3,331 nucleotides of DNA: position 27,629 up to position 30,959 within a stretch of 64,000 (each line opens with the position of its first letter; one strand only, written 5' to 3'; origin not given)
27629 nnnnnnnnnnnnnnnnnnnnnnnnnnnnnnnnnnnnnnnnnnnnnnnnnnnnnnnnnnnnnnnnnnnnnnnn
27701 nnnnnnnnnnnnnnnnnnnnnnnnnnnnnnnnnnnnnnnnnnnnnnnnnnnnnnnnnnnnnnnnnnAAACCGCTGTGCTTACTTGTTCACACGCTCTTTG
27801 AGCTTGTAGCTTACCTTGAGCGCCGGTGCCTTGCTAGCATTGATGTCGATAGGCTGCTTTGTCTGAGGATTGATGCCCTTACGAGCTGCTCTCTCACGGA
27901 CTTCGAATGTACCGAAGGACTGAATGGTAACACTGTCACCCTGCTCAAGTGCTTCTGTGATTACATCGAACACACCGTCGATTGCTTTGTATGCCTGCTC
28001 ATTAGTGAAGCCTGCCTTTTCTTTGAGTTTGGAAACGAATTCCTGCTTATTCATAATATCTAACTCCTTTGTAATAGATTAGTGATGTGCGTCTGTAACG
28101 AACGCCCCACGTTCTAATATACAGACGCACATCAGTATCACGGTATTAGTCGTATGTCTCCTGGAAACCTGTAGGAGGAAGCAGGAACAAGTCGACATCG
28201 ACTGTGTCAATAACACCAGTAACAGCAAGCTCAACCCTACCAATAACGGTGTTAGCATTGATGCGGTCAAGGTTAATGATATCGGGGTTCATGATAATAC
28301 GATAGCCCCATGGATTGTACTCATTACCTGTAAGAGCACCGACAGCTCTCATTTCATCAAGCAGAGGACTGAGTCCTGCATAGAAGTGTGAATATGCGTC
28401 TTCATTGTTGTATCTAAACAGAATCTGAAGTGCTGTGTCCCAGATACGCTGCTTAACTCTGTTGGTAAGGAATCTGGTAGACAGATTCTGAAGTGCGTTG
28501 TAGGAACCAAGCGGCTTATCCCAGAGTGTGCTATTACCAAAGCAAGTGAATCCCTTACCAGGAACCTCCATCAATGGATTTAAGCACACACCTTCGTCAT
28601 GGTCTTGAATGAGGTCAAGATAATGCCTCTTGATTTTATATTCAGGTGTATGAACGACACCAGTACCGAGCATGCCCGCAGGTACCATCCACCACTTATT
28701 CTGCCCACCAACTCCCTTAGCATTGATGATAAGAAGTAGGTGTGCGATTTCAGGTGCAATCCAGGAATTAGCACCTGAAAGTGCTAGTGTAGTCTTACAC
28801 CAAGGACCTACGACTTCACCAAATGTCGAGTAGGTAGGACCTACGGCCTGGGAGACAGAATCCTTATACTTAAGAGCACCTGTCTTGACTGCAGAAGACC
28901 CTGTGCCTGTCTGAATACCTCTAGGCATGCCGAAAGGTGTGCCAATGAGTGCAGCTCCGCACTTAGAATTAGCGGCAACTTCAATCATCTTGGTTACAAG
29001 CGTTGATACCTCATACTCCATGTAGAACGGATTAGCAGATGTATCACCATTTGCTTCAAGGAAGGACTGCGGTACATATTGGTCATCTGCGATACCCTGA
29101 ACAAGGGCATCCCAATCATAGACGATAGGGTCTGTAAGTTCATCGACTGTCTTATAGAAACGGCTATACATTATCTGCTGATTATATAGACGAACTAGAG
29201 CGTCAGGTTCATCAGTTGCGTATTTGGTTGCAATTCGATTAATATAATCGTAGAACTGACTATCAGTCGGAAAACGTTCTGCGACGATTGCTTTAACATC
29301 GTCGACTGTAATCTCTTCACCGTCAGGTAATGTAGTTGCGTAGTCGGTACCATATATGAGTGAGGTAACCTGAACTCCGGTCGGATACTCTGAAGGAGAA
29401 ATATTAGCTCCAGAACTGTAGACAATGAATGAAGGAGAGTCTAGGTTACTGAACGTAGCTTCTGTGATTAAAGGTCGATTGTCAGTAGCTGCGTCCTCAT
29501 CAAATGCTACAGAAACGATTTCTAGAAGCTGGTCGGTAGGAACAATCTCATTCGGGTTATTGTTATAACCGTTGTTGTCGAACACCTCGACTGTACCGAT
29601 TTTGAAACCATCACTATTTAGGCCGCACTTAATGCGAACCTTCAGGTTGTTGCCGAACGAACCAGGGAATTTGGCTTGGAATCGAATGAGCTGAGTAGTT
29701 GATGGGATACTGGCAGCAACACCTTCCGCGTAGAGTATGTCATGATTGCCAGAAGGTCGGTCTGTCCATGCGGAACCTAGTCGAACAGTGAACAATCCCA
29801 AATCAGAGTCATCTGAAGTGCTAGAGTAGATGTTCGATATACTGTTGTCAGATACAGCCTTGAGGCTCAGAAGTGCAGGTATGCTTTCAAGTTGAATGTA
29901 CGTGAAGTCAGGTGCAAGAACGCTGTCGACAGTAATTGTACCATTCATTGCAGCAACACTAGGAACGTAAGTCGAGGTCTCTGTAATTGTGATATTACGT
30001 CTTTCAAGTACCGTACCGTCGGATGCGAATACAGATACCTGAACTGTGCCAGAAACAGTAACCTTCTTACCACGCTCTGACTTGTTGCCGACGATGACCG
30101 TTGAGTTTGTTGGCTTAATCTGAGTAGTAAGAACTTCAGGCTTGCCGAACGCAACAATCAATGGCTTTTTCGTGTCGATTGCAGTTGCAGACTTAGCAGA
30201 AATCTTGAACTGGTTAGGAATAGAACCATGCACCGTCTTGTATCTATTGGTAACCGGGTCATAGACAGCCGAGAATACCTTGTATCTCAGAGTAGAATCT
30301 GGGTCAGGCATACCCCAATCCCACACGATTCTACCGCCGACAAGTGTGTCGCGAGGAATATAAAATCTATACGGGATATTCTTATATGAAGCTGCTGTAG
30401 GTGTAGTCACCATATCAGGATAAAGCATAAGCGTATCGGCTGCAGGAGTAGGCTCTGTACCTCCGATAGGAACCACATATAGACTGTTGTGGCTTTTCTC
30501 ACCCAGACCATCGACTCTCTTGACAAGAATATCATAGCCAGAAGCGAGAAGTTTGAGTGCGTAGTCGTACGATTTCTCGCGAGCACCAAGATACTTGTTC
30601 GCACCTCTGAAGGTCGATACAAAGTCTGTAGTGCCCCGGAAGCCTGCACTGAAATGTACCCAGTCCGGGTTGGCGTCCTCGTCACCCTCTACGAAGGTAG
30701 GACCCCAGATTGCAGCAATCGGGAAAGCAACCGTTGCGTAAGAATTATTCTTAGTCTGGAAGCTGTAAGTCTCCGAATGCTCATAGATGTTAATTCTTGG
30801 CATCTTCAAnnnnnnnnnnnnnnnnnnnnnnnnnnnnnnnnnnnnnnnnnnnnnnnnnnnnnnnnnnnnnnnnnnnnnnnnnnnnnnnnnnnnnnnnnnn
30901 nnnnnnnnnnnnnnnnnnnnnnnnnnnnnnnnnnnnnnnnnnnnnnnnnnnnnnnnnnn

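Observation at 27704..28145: HU-family DNA-binding gene inserted between tail sheath and tail tube genes, flanked by two long inverted-repeat structures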

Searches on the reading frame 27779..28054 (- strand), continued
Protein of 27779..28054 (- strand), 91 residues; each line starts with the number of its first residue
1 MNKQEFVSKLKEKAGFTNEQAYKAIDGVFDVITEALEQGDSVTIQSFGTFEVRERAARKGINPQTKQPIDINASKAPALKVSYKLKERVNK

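Call 58: get_annotated_region(hit=H21, flank=3000)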
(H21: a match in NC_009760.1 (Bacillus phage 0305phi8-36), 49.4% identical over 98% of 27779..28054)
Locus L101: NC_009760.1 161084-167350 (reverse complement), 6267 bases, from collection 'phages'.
description: Bacillus phage 0305phi8-36, complete genome.
organism: Bacillus phage 0305phi8-36 (NCBI taxid 458639)
taxonomy: Viruses; Duplodnaviria; Heunggongvirae; Uroviricota; Caudoviricetes
host: Bacillus thuringiensis; source: -; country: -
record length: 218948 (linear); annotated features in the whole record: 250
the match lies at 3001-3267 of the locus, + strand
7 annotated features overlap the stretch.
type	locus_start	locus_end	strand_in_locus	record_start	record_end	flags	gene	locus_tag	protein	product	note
CDS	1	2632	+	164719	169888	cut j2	ORF240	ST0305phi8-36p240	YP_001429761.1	DNA polymerase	gp240; coding region interrupted by a mobile intron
CDS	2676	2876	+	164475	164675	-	ORF034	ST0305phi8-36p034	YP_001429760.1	hypothetical protein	gp34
CDS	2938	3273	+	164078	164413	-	ORF033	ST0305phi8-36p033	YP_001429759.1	DNA binding protein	gp33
CDS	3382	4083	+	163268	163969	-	ORF032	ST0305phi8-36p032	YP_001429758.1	hypothetical protein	gp32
CDS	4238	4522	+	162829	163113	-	ORF031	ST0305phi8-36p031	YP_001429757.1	hypothetical protein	gp31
CDS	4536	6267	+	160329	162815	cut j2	ORF241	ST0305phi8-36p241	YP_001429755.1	UvsX-like recombinase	gp241; coding region interrupted by a mobile intron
CDS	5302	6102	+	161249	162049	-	ORF029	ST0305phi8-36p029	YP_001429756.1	mobile intron protein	gp29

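Call 59: get_annotated_region(hit=H23, flank=3000)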
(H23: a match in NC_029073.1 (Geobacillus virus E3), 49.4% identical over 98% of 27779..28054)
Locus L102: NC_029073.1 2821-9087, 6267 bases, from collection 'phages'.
description: Geobacillus virus E3, complete genome.
organism: Geobacillus virus E3 (NCBI taxid 1572712)
taxonomy: Viruses; Duplodnaviria; Heunggongvirae; Uroviricota; Caudoviricetes
host: -; source: failed fermentation; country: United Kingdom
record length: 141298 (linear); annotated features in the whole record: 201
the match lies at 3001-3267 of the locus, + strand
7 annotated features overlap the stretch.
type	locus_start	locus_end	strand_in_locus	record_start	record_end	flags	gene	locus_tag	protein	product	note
CDS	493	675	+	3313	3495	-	-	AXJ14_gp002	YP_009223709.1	hypothetical protein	GP2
CDS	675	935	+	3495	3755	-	-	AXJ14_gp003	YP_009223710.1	hypothetical protein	GP3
CDS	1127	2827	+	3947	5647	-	-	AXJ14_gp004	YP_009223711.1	sigma factor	GP4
CDS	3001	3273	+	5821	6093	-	-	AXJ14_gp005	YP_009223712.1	DNA binding protein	GP5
CDS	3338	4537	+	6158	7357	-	-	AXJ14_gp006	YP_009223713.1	PhoH-like phosphate starvation-inducible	GP6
CDS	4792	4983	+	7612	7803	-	-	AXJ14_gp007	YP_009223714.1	hypothetical protein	GP7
CDS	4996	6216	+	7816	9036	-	-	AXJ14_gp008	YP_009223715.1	DNA PolI-like protein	GP8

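Call 60: get_annotated_region(hit=H12, flank=3000)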
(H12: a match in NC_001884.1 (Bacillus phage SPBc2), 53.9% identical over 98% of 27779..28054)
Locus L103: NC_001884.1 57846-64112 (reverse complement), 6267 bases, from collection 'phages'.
description: Bacillus phage SPBc2, complete genome.
organism: Bacillus phage SPBc2 (NCBI taxid 2932878)
taxonomy: Viruses; Duplodnaviria; Heunggongvirae; Uroviricota; Caudoviricetes; Spbetavirus; Spbetavirus SPbeta
host: Bacillus subtilis; source: -; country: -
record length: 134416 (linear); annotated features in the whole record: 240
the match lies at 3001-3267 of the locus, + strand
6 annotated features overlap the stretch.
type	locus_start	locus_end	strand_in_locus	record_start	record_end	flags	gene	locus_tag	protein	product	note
CDS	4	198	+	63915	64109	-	yonP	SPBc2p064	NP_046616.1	hypothetical protein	-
CDS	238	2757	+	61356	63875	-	yonO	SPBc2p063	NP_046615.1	hypothetical protein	-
stem_loop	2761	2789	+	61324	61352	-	-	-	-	-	-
CDS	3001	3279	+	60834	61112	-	yonN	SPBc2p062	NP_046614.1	DNA binding protein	-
CDS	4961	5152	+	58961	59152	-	yonK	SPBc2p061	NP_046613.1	YonK family protein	-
CDS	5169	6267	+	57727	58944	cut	yonJ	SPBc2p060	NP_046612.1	exonuclease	-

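Call 80: search_protein_families(library=ncbifam, proteins=[window:27779-28054:-], max_evalue=0.001)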
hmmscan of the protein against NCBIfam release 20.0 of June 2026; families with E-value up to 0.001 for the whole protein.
window:27779-28054:- (91 aa): 7 families
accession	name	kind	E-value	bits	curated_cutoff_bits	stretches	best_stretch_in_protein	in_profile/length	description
NF007945.0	PRK10664.1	equivalog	3.5e-21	75.6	157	1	1-90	1-90/90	nucleoid-associated protein HU-beta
NF001401.0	PRK00285.1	equivalog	8.5e-21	74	111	1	2-91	7-96/103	integration host factor subunit alpha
NF008023.0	PRK10753.1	equivalog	6e-18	65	162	1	1-89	1-89/90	nucleoid-associated protein HU-alpha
NF001222.0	PRK00199.1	equivalog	1.8e-17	63.4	115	1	1-91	1-92/95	integration host factor subunit beta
TIGR00987.1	himA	equivalog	3.1e-16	59.5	120.25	1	3-90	4-91/96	integration host factor subunit alpha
TIGR00988.1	hip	equivalog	3e-15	56.3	119.95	1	1-91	1-92/94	integration host factor subunit beta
TIGR01201.1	HU_rel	subfamily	1.8e-05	24.7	68.6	1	1-90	31-116/170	HU family DNA-binding protein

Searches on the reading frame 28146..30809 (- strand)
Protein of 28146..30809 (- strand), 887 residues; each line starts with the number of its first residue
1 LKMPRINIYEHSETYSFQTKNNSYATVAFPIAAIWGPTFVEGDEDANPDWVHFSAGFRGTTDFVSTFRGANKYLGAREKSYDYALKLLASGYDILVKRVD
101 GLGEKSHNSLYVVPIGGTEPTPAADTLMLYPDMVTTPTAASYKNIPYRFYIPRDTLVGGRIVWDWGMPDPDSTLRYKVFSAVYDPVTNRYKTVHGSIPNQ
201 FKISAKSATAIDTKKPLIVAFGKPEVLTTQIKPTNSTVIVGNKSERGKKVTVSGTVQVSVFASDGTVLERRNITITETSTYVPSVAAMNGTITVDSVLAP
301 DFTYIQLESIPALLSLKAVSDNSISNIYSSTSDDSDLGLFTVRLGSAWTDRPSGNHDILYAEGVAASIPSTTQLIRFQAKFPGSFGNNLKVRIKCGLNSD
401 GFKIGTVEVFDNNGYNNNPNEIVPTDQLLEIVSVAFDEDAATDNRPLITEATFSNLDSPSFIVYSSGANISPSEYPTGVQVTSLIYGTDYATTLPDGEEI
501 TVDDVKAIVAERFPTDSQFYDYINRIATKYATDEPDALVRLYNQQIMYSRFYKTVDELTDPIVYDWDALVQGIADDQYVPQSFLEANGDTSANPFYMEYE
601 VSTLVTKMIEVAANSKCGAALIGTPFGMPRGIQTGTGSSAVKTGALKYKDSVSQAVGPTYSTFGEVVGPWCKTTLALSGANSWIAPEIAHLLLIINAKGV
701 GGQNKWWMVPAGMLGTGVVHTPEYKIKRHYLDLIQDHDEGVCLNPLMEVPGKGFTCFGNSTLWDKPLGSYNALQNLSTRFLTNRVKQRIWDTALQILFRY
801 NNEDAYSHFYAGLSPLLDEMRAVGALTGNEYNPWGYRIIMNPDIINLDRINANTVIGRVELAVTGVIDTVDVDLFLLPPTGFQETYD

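Call 4: search_protein_families(library=pfam, proteins=[window:28146-30809:-])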
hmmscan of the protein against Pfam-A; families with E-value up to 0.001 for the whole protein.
window:28146-30809:- (887 aa): 0 families

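Call 6: search_protein_families(library=phrogs, proteins=[window:28146-30809:-], max_evalue=0.01)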
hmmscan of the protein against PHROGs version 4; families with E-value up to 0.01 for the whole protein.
window:28146-30809:- (887 aa): 1 family
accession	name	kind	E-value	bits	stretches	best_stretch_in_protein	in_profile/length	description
phrog_23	-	tail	2.9e-09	37.2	1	254-867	15-453/496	tail sheath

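Call 7: search_dna_similar(query=window:28146-30809:-, collection=phages, mode=protein, max_rows=30)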
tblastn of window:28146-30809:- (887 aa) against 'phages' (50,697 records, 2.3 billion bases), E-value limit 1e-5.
Records with a match: 2; places in all: 2; records where one place covers at least 80% of the query: 0.
Best place of each record, by identity: <60% 2.
By first word of the organism name: Bacillus 2.
By host as written in the record: Bacillus subtilis W-23-S(r); Bacillus licheniformis ATCC 9945a 2.
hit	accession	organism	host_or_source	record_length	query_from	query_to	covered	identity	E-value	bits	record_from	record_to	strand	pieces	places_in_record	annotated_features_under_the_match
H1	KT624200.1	Bacillus phage SP-15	Bacillus subtilis W-23-S(r); Bacillus ...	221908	598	881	32%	24.7%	8e-9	66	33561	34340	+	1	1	tail sheath protein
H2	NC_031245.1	Bacillus phage SP-15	Bacillus subtilis W-23-S(r); Bacillus ...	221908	598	881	32%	24.7%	8e-9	66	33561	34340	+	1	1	tail sheath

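Call 15: find_related_loci(query=window:28146-30809:-, collection=viral_contigs, flank=10000)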
Query window:28146-30809:- (887 aa) in viral_contigs; peptide patterns used: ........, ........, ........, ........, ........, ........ (x = any residue, [..] = any of these).
12 stretches matched a pattern; 11 encode a relative of the query (tblastn E <= 1e-3); 10 distinct loci.
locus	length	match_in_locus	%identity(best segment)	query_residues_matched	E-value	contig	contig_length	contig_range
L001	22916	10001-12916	65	1-887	0e+0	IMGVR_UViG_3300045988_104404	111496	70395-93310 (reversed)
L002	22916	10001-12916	66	1-887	0e+0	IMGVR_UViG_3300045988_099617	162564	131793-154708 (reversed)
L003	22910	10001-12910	85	1-887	0e+0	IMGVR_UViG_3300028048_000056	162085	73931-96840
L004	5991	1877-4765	86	3-887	0e+0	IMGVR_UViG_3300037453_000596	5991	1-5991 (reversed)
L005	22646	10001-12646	87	1-887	0e+0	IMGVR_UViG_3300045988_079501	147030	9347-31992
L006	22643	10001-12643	70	1-887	0e+0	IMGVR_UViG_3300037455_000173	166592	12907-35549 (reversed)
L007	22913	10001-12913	85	1-887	0e+0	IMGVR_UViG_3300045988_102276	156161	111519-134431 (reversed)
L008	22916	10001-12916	64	1-887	0e+0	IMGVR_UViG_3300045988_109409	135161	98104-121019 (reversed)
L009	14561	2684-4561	58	3-887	0e+0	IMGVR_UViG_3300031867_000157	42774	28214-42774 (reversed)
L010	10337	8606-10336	52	3-856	8e-160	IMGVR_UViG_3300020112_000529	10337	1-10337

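Call 73: get_annotated_region(hit=H2, flank=3500)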
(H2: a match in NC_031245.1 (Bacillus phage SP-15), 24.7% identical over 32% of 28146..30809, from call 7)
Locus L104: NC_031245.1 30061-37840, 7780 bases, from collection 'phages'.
description: Bacillus phage SP-15, complete genome.
organism: Bacillus phage SP-15 (NCBI taxid 1792032)
taxonomy: Viruses; Duplodnaviria; Heunggongvirae; Uroviricota; Caudoviricetes; Thornevirus; Thornevirus SP15
host: Bacillus subtilis W-23-S(r); Bacillus licheniformis ATCC 9945a; source: soil sample; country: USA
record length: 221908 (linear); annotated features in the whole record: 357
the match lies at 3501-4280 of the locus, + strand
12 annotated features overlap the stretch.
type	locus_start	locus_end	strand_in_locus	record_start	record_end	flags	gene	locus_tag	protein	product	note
CDS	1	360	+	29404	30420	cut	-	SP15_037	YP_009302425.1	hypothetical protein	-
CDS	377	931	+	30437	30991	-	-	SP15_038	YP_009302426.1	hypothetical protein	-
CDS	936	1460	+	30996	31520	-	-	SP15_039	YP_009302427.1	hypothetical protein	-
CDS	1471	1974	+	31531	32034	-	-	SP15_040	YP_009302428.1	hypothetical protein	-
CDS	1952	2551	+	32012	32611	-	-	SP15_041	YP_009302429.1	hypothetical protein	-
CDS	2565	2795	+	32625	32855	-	-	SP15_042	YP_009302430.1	hypothetical protein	-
CDS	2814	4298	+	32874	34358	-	-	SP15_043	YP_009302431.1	tail sheath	similar to YP_003807760.1 tail sheath protein [Desulfarculus baarsii DSM 2075] & NP_944106.1 gp18 tail sheath protein ...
CDS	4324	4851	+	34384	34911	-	-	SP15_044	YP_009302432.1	tail tube protein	similar to ADQ52933.1 gp19 tail tube protein [Aeromonas phage PX29]; Pfam PF06841.6 Phage_T4_gp19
regulatory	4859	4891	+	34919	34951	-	-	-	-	terminator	rho-independent terminator; discovered using ARNold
CDS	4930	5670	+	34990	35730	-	-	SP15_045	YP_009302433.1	baseplate hub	similar to YP_003952245.1 hypothetical protein STAUR_2614 [Stigmatella aurantiaca DW4/3-1]; PSI-BLAST: YP_195240.1 ...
CDS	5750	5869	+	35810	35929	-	-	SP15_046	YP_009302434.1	hypothetical protein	-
CDS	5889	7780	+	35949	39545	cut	-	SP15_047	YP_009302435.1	tail length tape measure protein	similar to YP_004546987.1 hypothetical protein Desru_3498 [Desulfotomaculum ruminis DSM 2154] & YP_002290892.1 putative ...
